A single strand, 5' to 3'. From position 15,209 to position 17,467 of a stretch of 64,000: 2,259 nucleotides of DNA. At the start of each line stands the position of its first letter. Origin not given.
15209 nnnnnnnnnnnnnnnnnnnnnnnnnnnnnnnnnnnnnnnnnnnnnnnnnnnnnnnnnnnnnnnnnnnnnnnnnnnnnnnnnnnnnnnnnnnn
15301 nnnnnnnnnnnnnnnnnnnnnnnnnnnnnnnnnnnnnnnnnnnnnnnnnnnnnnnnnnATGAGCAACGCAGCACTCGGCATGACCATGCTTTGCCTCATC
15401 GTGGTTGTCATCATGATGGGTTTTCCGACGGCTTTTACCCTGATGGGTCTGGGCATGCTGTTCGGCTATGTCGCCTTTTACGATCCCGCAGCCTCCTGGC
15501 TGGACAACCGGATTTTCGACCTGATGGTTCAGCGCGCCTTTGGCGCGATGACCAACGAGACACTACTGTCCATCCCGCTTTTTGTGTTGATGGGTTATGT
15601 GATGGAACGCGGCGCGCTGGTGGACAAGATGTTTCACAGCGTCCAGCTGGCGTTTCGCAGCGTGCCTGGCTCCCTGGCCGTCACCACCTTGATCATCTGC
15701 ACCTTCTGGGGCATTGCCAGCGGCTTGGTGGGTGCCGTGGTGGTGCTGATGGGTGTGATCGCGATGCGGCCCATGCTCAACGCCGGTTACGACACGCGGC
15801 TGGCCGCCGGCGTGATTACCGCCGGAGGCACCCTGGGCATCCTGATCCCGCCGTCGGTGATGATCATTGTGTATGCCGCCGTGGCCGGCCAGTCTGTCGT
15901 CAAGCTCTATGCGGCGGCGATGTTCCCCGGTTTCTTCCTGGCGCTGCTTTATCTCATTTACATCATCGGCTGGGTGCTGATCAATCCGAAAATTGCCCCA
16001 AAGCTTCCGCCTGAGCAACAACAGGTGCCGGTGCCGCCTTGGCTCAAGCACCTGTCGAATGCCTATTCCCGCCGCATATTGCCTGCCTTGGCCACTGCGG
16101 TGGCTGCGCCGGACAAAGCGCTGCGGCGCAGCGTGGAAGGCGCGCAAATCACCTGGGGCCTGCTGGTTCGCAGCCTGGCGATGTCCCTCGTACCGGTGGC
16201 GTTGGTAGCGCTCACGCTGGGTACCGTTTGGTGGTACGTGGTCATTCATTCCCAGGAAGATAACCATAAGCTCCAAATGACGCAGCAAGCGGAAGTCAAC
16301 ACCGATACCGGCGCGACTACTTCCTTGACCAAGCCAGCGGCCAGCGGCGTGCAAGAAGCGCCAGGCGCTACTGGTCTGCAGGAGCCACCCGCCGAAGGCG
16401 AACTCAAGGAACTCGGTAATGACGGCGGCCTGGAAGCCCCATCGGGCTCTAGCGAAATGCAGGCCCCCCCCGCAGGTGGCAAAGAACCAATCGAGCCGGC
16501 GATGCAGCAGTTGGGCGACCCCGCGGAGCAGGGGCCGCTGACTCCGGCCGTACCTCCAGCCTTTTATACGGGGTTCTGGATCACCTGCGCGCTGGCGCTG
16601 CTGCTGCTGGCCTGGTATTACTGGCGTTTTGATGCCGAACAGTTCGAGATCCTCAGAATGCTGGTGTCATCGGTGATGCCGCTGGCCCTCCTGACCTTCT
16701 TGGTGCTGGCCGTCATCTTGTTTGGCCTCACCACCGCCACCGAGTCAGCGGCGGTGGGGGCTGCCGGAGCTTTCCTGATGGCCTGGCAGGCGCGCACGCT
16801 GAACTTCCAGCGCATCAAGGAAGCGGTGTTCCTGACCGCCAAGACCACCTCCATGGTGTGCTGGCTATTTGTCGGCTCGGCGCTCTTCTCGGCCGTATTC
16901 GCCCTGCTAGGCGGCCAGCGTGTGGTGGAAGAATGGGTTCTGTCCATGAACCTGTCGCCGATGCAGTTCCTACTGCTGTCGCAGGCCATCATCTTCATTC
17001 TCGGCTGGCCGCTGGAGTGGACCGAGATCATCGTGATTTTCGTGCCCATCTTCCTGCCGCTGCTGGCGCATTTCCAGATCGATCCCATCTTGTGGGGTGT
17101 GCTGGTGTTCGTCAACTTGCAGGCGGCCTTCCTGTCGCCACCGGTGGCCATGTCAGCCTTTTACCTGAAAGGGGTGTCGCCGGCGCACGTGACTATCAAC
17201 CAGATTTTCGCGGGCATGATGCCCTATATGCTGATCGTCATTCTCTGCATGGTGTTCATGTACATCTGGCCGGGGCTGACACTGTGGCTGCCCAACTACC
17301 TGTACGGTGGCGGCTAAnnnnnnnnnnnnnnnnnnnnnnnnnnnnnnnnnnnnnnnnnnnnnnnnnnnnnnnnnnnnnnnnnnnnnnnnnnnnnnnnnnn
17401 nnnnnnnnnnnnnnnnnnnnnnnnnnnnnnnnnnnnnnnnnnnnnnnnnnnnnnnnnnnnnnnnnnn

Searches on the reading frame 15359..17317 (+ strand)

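Call 47: search_protein_families(library=pfam, proteins=[window:15359-17317:+], max_evalue=0.00001)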
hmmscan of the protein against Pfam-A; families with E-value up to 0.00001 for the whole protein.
window:15359-17317:+ (652 aa): 1 family
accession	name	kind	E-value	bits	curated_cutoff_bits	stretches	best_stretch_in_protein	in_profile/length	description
PF06808.19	DctM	-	1.6e-68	231.9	23.8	2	418-639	186-412/413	Tripartite ATP-independent periplasmic transporter, DctM component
